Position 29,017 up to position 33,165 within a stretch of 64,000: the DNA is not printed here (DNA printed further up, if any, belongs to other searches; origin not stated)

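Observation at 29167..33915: Two-gene operon encoding a 1282-aa protein with a prepilin-type N-terminus and a 293-aa Cys-rich paralog of its N-terminal region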

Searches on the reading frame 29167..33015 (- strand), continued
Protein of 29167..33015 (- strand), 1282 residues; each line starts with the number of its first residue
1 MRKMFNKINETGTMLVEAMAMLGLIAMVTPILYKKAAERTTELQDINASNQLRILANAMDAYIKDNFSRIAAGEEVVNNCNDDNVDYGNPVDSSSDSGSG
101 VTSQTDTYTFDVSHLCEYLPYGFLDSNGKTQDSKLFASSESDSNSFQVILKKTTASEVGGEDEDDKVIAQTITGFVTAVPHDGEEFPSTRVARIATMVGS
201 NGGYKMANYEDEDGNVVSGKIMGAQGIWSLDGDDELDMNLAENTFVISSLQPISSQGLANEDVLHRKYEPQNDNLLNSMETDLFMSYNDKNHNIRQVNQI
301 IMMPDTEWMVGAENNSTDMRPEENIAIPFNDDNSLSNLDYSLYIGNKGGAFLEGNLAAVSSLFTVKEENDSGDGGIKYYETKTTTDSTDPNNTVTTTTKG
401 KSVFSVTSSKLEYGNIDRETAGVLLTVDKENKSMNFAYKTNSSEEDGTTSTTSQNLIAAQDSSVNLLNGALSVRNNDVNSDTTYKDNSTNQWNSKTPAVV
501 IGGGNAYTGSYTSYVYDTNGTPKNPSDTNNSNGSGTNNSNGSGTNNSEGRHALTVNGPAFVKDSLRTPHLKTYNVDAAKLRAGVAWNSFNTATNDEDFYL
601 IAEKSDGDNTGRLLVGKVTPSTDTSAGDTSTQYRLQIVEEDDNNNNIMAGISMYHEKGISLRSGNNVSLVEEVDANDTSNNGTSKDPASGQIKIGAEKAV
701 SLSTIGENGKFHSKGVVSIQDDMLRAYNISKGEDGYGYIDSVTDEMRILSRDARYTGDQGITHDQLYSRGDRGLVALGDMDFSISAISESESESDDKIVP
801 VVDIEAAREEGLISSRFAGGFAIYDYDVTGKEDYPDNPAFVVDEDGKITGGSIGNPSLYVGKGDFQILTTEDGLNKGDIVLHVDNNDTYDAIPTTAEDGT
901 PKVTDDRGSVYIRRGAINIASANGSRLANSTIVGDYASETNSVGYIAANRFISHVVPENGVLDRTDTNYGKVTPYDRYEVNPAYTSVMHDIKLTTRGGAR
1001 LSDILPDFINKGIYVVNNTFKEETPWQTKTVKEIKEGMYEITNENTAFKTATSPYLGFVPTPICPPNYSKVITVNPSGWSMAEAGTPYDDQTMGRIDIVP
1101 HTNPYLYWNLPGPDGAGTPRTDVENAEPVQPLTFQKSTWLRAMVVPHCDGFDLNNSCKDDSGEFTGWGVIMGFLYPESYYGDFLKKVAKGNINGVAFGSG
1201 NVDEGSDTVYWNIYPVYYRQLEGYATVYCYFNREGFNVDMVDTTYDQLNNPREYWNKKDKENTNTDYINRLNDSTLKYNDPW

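Call 36: find_related_loci(query=A1, collection=genome_contigs, flank=10000)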
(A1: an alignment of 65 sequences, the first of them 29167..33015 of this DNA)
Query A1 (1282 aa) in genome_contigs; peptide patterns used: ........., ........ (x = any residue, [..] = any of these).
352 stretches matched a pattern; 266 encode a relative of the query (tblastn E <= 1e-3); the best 80 are kept; 80 distinct loci.
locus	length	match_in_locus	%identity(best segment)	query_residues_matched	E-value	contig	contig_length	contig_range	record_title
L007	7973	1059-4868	54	1-1282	0e+0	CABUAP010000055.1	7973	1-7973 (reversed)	MAG TPA_asm: uncultured Azospirillum sp. isolate MGYG-HGUT-03845 genome assembly, contig: GUT_GENOME245766_55, whole gen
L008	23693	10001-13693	54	1-1282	0e+0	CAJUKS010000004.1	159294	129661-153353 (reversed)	MAG TPA_asm: uncultured Alphaproteobacteria bacterium isolate MGBC160833 genome assembly, contig: MGBC160833.4, whole ge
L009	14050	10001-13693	54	1-1282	0e+0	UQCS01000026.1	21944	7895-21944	uncultured Azospirillum sp. isolate UMGS149 genome assembly, contig: NODE_625_length_21944_cov_5.869158, whole genome sh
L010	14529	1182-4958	54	1-1282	0e+0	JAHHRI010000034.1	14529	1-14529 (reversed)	MAG: Alphaproteobacteria bacterium isolate MAG026 MAG026_34, whole genome shotgun sequence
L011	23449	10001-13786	54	1-1282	0e+0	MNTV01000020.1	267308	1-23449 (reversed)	MAG: Azospirillum sp. 51_20 Ley3_66761_scaffold_239, whole genome shotgun sequence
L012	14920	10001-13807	54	1-1282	0e+0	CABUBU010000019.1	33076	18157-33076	MAG TPA_asm: uncultured Azospirillum sp. isolate MGYG-HGUT-03859 genome assembly, contig: GUT_GENOME246211_19, whole gen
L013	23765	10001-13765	53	1-1282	0e+0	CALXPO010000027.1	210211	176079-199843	MAG: uncultured Alphaproteobacteria bacterium isolate E30__bin94 genome assembly, contig: E30__k127_4655230, whole genom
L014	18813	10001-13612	40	1-1282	0e+0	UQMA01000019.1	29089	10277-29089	uncultured Azospirillum sp. isolate UMGS418 genome assembly, contig: NODE_489_length_29089_cov_4.576359, whole genome sh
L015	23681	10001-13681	38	1-1282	0e+0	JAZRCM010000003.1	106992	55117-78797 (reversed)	MAG: Alphaproteobacteria bacterium isolate T1900045514_YK20190208.MAGScoT_cleanbin_000005 SGB_7587_k141_2776956, whole g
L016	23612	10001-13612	39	1-1282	0e+0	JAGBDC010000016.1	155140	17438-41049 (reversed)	MAG: Alphaproteobacteria bacterium isolate RGIG9009 Water_deer_Rectum-3__c250301, whole genome shotgun sequence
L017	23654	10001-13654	39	1-1282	0e+0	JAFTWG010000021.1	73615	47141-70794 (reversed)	MAG: Alphaproteobacteria bacterium isolate RGIG4207 Roe_deer_Colon-3__c76290, whole genome shotgun sequence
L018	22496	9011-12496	38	1-1282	0e+0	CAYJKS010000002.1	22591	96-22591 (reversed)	MAG TPA_asm: uncultured Azospirillaceae bacterium isolate ERP123703_co5_20 genome assembly, contig: NODE_1146_length_225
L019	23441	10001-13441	38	1-1282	0e+0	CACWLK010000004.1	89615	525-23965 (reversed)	MAG: uncultured Rhodospirillales bacterium isolate RUG10691 genome assembly, contig: RUG10691_asm_4, whole genome shotgu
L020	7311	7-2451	47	526-1282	0e+0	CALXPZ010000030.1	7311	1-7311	MAG: uncultured Alphaproteobacteria bacterium isolate E20__bin236 genome assembly, contig: E20__k127_2852447, whole geno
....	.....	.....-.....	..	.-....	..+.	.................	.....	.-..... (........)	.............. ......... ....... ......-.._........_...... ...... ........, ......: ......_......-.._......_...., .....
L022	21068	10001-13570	38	1-1282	0e+0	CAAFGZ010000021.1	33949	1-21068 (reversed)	MAG TPA_asm: Alphaproteobacteria bacterium, isolate HGM16772, WGS project CAAFGZ010000000 data, contig: SRS146812_107_k9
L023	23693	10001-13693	54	1-1282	0e+0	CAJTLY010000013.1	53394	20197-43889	MAG TPA_asm: uncultured Alphaproteobacteria bacterium isolate MGBC103387 genome assembly, contig: MGBC103387.13, whole g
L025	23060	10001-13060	31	1-1282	4e-139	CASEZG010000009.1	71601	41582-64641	uncultured proteobacterium isolate O35_L1_319319_idba_bin.187 genome assembly, contig: O35_L1_319319_idba_bin.187.fa_sca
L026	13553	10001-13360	38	1-1282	0e+0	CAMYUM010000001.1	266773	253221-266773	MAG TPA_asm: uncultured Azospirillum sp. isolate SRR10912534_bin.4_metaWRAP_v1.3_MAG genome assembly, contig: ERZ1421001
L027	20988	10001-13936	55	1-1282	0e+0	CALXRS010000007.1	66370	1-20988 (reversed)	MAG: uncultured Alphaproteobacteria bacterium isolate BRZ_KK__bin28 genome assembly, contig: BRZ_KK__NODE_693_length_663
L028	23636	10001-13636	34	1-1282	4e-168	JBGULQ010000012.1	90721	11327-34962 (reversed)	MAG: Alphaproteobacteria bacterium isolate ruminal_MAG_253 ruminal_MAG_253_contig_0012, whole genome shotgun sequence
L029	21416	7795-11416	36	1-1282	2e-88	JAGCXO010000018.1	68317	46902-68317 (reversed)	MAG: Alphaproteobacteria bacterium isolate RGIG10214 Yak_Rumen-5__c1095987, whole genome shotgun sequence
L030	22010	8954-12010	42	2-1282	5e-88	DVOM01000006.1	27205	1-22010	MAG TPA_asm: Candidatus Scatocola faecigallinarum isolate 2846 CHK22__C31146_L27205_ERR2241687, whole genome shotgun seq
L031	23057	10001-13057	43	1-1282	1e-87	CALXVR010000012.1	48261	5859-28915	MAG: uncultured Alphaproteobacteria bacterium isolate BRZ_SB__bin123 genome assembly, contig: BRZ_SB__NODE_923_length_48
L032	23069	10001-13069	44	2-1282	1e-86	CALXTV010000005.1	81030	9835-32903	MAG: uncultured Alphaproteobacteria bacterium isolate BRZ_LG__bin14 genome assembly, contig: BRZ_LG__NODE_438_length_810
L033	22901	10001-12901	45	1-1282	2e-85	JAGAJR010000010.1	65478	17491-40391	MAG: Alphaproteobacteria bacterium isolate RGIG8504 Water_deer_Cecum-2__c215996, whole genome shotgun sequence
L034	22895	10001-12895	45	1-1282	3e-85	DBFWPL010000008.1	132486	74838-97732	MAG TPA_asm: Alphaproteobacteria bacterium isolate MAG7984 contig8, whole genome shotgun sequence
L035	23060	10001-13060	41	1-1282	2e-84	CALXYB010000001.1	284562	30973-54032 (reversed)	MAG: uncultured Alphaproteobacteria bacterium isolate BRZ_DL__bin79 genome assembly, contig: BRZ_DL__NODE_27_length_2845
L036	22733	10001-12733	43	10-1282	1e-83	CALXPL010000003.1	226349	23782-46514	MAG: uncultured Alphaproteobacteria bacterium isolate BRZ_FQ__bin96 genome assembly, contig: BRZ_FQ__NODE_37_length_2263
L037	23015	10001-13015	42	2-1282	2e-83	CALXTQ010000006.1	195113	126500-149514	MAG: uncultured Alphaproteobacteria bacterium isolate E07__bin220 genome assembly, contig: E07__k127_5652891, whole geno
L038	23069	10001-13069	45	1-1282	3e-86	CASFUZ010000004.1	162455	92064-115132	uncultured proteobacterium isolate O15_L1_384384_idba_bin.74 genome assembly, contig: O15_L1_384384_idba_bin.74.fa_scaff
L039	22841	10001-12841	39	1-1282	4e-82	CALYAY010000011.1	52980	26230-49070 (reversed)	MAG: uncultured Alphaproteobacteria bacterium isolate BRZ_RM__bin80 genome assembly, contig: BRZ_RM__NODE_628_length_529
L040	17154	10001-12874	44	1-1282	5e-82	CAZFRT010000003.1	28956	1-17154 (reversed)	MAG TPA_asm: uncultured Azospirillum sp. isolate SRP199465_co1_102 genome assembly, contig: NODE_3880_length_28956_cov_5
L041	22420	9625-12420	44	2-1282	1e-81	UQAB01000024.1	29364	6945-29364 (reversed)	uncultured Azospirillum sp. isolate UMGS63 genome assembly, contig: NODE_1114_length_29364_cov_9.201796, whole genome sh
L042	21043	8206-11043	44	2-1282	5e-80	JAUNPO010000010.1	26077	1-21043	MAG: Pseudomonadota bacterium isolate S36M_St_32 NODE_1050_length_26077_cov_7.154408, whole genome shotgun sequence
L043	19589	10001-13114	42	1-1282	5e-80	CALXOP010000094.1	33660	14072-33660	MAG: uncultured Alphaproteobacteria bacterium isolate E12__bin290 genome assembly, contig: E12__k127_5694850, whole geno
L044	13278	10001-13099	42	6-1282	2e-79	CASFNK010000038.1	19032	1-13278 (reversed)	uncultured proteobacterium isolate SI.B29.metabat-bins.91 genome assembly, contig: SI.B29.metabat-bins.91.fa_k141_228212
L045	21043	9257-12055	42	3-1282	4e-79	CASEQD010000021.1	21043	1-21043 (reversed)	uncultured proteobacterium isolate A106_L4_349349_idba_bin.46 genome assembly, contig: A106_L4_349349_idba_bin.46.fa_sca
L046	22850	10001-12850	39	1-1282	3e-78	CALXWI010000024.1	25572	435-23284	MAG: uncultured Alphaproteobacteria bacterium isolate BRZ_ED__bin7 genome assembly, contig: BRZ_ED__NODE_2110_length_255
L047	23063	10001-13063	44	1-1282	5e-78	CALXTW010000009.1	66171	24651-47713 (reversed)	MAG: uncultured Alphaproteobacteria bacterium isolate BRZ_RR__bin74 genome assembly, contig: BRZ_RR__NODE_439_length_661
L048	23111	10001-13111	42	1-1282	5e-78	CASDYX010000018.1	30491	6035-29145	uncultured proteobacterium isolate O18_L1_385385_idba_bin.5 genome assembly, contig: O18_L1_385385_idba_bin.5.fa_scaffol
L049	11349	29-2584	44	110-1282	1e-77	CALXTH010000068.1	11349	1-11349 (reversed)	MAG: uncultured Alphaproteobacteria bacterium isolate E30__bin229 genome assembly, contig: E30__k127_4412240, whole geno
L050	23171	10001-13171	41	6-1282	5e-77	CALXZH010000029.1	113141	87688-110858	MAG: uncultured Alphaproteobacteria bacterium isolate E27__bin373 genome assembly, contig: E27__k127_1549382, whole geno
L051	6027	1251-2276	42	907-1282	1e-76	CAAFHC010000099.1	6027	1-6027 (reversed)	MAG TPA_asm: Alphaproteobacteria bacterium, isolate HGM16780, WGS project CAAFHC010000000 data, contig: SRS146812_64_k99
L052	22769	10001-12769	42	1-1282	8e-76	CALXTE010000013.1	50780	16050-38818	MAG: uncultured Alphaproteobacteria bacterium isolate BRZ_SN__bin90 genome assembly, contig: BRZ_SN__NODE_834_length_507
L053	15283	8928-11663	43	10-1282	9e-76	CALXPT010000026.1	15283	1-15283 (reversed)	MAG: uncultured Alphaproteobacteria bacterium isolate BRZ_CI__bin98 genome assembly, contig: BRZ_CI__NODE_5516_length_15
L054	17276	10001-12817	39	1-1282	1e-74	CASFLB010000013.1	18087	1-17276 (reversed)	uncultured proteobacterium isolate O80_L3_331331_idba_bin.82 genome assembly, contig: O80_L3_331331_idba_bin.82.fa_scaff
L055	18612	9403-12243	40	1-1282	4e-74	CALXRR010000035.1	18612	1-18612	MAG: uncultured Alphaproteobacteria bacterium isolate BRZ_AG__bin71 genome assembly, contig: BRZ_AG__NODE_4264_length_18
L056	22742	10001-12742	38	1-1282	5e-74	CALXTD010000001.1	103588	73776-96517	MAG: uncultured Alphaproteobacteria bacterium isolate BRZ_RF__bin97 genome assembly, contig: BRZ_RF__NODE_149_length_103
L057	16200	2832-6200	38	2-1282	1e-73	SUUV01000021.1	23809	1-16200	MAG: Alphaproteobacteria bacterium isolate SIG55 NODE_41224_length_23809_cov_2.719745, whole genome shotgun sequence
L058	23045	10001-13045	41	2-1282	6e-73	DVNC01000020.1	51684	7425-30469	MAG TPA_asm: Candidatus Scatocola faecipullorum isolate ChiW3-316 ChiW3__C50608_L51684_SRR5506726, whole genome shotgun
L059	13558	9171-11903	41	1-1282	9e-73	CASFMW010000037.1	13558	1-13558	uncultured proteobacterium isolate O25_L1_391391_idba_bin.172 genome assembly, contig: O25_L1_391391_idba_bin.172.fa_sca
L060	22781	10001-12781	41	1-1282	2e-72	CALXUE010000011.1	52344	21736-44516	MAG: uncultured Alphaproteobacteria bacterium isolate BRZ_MQ__bin8 genome assembly, contig: BRZ_MQ__NODE_715_length_5234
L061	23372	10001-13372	39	2-1282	2e-72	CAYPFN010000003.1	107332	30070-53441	MAG TPA_asm: uncultured Azospirillaceae bacterium isolate SRP141132_co1_303 genome assembly, contig: NODE_64_length_1073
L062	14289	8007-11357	38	1-1282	5e-72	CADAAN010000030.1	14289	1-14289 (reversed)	MAG: uncultured proteobacterium isolate RUG13121 genome assembly, contig: RUG13121_asm_30, whole genome shotgun sequence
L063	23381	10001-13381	38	2-1282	6e-72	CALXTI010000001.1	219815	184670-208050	MAG: uncultured Alphaproteobacteria bacterium isolate BRZ_LA__bin12 genome assembly, contig: BRZ_LA__NODE_8_length_21981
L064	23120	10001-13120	39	1-1282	2e-74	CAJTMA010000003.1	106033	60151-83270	MAG TPA_asm: uncultured Alphaproteobacteria bacterium isolate MGBC104355 genome assembly, contig: MGBC104355.3, whole ge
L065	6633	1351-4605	39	3-1282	1e-71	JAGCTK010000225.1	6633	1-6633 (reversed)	MAG: Alphaproteobacteria bacterium isolate RGIG10106 Yak_Rumen-4__c2157684, whole genome shotgun sequence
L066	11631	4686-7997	39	3-1282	5e-71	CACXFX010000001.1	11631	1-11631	MAG: uncultured proteobacterium isolate RUG11221 genome assembly, contig: RUG11221_asm_1, whole genome shotgun sequence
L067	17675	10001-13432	37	1-1282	8e-71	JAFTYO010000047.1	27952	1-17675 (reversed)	MAG: Alphaproteobacteria bacterium isolate RGIG4267 Roe_deer_Colon.Co__c2137491, whole genome shotgun sequence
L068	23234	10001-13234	40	3-1282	2e-70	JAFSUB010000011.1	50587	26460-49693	MAG: Alphaproteobacteria bacterium isolate RGIG3474 Goat_Rumen.Co__c819883, whole genome shotgun sequence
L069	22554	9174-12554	39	2-1282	2e-70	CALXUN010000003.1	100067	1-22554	MAG: uncultured Alphaproteobacteria bacterium isolate BRZ_FB__bin86 genome assembly, contig: BRZ_FB__NODE_251_length_100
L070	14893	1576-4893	39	1-1282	5e-70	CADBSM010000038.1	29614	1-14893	MAG: uncultured proteobacterium isolate RUG14252 genome assembly, contig: RUG14252_asm_38, whole genome shotgun sequence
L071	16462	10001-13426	36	3-1282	8e-70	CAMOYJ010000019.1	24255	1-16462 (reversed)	MAG: uncultured Alphaproteobacteria bacterium isolate SRR873604_bin.135_metaWRAP_v1.3_MAG genome assembly, contig: NODE_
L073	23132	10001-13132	41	1-1282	4e-69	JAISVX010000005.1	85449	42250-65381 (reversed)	MAG: Lactobacillaceae bacterium isolate Mx356_bin52 k119_507410, whole genome shotgun sequence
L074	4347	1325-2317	42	943-1282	3e-69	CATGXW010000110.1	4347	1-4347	MAG: uncultured Alphaproteobacteria bacterium isolate extra-SRR4116678.3_1677764740 genome assembly, contig: NODE_6096_l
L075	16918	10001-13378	38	2-1282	3e-68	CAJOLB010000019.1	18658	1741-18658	uncultured Alphaproteobacteria bacterium isolate Reindeer_2_mag_112 genome assembly, contig: scaffold_2209, whole genome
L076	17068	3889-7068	41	1-1282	3e-68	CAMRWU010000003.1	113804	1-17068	MAG TPA_asm: uncultured proteobacterium isolate SRR13573577_bin.13_metawrap_v1.3_MAG genome assembly, contig: NODE.113_l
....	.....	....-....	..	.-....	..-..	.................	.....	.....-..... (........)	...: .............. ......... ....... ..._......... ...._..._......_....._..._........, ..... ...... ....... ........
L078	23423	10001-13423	36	2-1282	2e-67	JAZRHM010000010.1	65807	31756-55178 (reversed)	MAG: Alphaproteobacteria bacterium isolate T1900045481_YK20190175.MAGScoT_cleanbin_000003 SGB_7321_k141_2708946, whole g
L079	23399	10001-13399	36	2-1282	4e-68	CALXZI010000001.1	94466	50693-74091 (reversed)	MAG: uncultured Alphaproteobacteria bacterium isolate BRZ_RN__bin68 genome assembly, contig: BRZ_RN__NODE_198_length_944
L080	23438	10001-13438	36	7-1282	1e-67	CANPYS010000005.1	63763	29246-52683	MAG: uncultured Alphaproteobacteria bacterium isolate Lapin-001__bin79 genome assembly, contig: Lapin-001__NODE_649_leng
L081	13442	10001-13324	36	2-1282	3e-67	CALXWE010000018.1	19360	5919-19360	MAG: uncultured Alphaproteobacteria bacterium isolate BRZ_SP__bin53 genome assembly, contig: BRZ_SP__NODE_3677_length_19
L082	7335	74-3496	37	1-1282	3e-67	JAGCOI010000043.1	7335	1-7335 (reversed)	MAG: Alphaproteobacteria bacterium isolate RGIG9974 Yak_Reticulum-3__c241830, whole genome shotgun sequence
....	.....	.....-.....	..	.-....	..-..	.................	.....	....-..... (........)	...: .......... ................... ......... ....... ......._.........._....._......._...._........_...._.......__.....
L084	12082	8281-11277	43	1-1282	8e-67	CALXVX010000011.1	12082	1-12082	MAG: uncultured Alphaproteobacteria bacterium isolate E21__bin46 genome assembly, contig: E21__k127_5708787, whole genom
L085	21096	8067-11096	36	1-1282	1e-66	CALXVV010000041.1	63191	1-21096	MAG: uncultured Alphaproteobacteria bacterium isolate E04__bin378 genome assembly, contig: E04__k127_2990092, whole geno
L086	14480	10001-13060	38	1-1282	1e-66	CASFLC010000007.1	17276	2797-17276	uncultured proteobacterium isolate SI.A99.metabat-bins.196 genome assembly, contig: SI.A99.metabat-bins.196.fa_k141_2646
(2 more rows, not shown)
